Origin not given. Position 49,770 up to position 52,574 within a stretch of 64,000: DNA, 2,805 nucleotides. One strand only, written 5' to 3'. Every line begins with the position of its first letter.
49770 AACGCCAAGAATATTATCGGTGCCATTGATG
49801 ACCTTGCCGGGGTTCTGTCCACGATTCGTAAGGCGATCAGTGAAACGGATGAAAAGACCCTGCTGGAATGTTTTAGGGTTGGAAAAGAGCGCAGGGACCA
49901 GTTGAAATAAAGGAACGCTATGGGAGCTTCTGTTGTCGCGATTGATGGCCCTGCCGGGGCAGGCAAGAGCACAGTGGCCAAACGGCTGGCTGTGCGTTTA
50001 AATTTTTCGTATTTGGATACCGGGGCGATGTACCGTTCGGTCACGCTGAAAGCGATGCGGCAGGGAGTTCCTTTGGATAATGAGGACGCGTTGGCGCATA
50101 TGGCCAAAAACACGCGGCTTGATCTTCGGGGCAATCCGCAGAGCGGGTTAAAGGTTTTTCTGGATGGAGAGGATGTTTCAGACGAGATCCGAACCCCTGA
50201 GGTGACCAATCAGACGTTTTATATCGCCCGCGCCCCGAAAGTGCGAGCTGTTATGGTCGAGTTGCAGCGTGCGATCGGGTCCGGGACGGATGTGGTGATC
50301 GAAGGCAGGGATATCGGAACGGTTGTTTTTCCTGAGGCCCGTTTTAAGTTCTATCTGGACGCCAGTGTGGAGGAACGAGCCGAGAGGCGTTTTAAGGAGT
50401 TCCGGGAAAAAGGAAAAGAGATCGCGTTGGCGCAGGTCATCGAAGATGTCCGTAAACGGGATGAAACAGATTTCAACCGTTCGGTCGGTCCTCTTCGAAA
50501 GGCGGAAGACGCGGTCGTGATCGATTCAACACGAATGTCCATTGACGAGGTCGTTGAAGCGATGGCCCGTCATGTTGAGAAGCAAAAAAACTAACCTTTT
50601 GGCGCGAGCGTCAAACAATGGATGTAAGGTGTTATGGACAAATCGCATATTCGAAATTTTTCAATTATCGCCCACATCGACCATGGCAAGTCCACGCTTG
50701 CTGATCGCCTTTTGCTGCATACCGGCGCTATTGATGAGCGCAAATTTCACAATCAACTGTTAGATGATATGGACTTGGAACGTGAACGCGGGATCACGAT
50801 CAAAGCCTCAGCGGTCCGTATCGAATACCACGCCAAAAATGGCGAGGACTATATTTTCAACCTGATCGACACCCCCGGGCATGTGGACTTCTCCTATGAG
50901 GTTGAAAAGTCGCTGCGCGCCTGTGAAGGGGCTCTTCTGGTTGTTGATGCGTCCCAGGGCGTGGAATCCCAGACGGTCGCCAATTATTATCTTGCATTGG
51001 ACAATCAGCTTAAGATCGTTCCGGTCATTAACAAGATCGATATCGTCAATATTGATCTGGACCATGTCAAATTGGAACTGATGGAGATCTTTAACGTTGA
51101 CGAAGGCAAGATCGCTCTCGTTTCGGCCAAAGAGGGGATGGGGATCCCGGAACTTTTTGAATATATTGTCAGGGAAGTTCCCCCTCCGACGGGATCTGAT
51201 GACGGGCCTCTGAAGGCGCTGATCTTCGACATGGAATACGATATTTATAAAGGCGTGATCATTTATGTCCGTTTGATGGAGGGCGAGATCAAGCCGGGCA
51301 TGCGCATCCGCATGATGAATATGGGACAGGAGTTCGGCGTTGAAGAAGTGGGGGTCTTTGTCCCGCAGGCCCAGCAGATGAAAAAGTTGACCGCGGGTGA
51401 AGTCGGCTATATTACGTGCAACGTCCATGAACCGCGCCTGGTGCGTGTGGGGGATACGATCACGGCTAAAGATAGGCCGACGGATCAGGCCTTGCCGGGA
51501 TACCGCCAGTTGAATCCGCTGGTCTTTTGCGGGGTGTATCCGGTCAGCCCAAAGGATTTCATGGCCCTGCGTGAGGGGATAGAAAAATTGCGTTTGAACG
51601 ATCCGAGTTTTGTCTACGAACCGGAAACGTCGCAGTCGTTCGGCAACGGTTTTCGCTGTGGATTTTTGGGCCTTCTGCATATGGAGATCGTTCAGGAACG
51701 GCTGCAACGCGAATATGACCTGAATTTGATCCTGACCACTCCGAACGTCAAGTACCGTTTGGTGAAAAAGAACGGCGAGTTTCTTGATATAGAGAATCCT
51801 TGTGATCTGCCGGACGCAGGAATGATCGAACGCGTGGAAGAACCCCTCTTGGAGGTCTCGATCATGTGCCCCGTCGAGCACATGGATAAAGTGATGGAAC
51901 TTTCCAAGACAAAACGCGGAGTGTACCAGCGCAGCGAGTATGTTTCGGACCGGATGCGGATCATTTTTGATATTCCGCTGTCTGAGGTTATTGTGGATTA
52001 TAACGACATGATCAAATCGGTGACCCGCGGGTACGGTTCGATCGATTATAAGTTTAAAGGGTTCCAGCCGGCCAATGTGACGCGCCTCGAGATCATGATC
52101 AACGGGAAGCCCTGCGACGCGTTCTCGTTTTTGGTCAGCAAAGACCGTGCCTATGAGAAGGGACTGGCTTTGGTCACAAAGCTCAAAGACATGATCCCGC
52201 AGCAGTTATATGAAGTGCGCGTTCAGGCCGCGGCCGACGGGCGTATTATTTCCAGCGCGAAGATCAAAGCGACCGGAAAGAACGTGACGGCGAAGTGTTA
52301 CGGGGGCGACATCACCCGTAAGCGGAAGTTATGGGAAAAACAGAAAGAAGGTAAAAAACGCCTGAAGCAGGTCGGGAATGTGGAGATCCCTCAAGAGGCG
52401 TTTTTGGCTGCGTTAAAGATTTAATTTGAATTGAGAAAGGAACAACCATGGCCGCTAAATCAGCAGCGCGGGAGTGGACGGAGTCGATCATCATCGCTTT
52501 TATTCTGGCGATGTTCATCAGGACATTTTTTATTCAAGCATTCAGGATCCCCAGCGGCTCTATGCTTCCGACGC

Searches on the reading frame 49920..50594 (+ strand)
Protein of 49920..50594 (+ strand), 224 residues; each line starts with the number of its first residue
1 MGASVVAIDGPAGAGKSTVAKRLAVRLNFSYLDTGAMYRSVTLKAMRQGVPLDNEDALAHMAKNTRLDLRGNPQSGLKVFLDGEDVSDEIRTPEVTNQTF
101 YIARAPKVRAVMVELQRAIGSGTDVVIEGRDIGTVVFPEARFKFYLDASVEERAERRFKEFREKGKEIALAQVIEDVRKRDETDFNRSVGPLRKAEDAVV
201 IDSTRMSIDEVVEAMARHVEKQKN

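Call 70: search_protein_families(library=pfam, proteins=[window:49920-50594:+], max_evalue=0.001)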
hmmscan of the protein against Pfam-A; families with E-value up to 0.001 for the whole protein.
window:49920-50594:+ (224 aa): 7 families
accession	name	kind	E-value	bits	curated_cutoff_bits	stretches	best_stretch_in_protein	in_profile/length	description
PF02224.24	Cytidylate_kin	-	6.6e-77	258.4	26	1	6-220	1-210/211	Cytidylate kinase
PF13189.12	Cytidylate_kin2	-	4e-08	34.1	28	1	5-180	1-150/176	Cytidylate kinase-like family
PF13238.12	AAA_18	-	2.2e-07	31.8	29.4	1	6-159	1-110/128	AAA domain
PF13207.12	AAA_17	-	4.9e-07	30.5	27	1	10-63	2-51/136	AAA domain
PF25199.1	nSTAND_NTPase5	-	0.0001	22.6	34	0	3-31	41-68/145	Novel STAND NTPase 5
PF01202.28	SKI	-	0.00011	22.8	22.1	0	13-44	2-33/159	Shikimate kinase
PF13671.12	AAA_33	-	0.00015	22.5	27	0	6-49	2-45/143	AAA domain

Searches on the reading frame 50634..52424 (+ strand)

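Call 70: search_protein_families(library=pfam, proteins=[window:50634-52424:+], max_evalue=0.001)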
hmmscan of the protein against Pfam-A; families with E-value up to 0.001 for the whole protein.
window:50634-52424:+ (596 aa): 9 families
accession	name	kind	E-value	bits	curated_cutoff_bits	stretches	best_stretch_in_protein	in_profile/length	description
PF00009.33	GTP_EFTU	-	3.1e-55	187.1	26.5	1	5-183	2-187/188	Elongation factor Tu GTP binding domain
PF06421.17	LepA_C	-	5e-43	146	29.7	1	489-595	1-107/107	GTP-binding protein LepA C-terminus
PF00679.30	EFG_C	-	1.9e-19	69.9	27.9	1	401-483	2-84/89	Elongation factor G C-terminus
PF03144.31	GTP_EFTU_D2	-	1.2e-09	38.9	30.3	1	207-277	1-73/73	Elongation factor Tu domain 2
PF14492.12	EFG_III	-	1.9e-06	28.2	27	1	295-367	4-73/75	Elongation Factor G, domain III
PF22042.2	EF-G_D2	-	7.7e-05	23.2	27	1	192-277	1-82/84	Elongation factor G domain 2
PF00071.28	Ras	-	0.00011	22.2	21.6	1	55-182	31-160/162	Ras family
PF01926.29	MMR_HSR1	-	0.00019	22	21.9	1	17-134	10-113/113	50S ribosome-binding GTPase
PF16658.11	RF3_C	-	0.00031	21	40.1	1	294-374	8-85/132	Class II release factor RF3, C-terminal domain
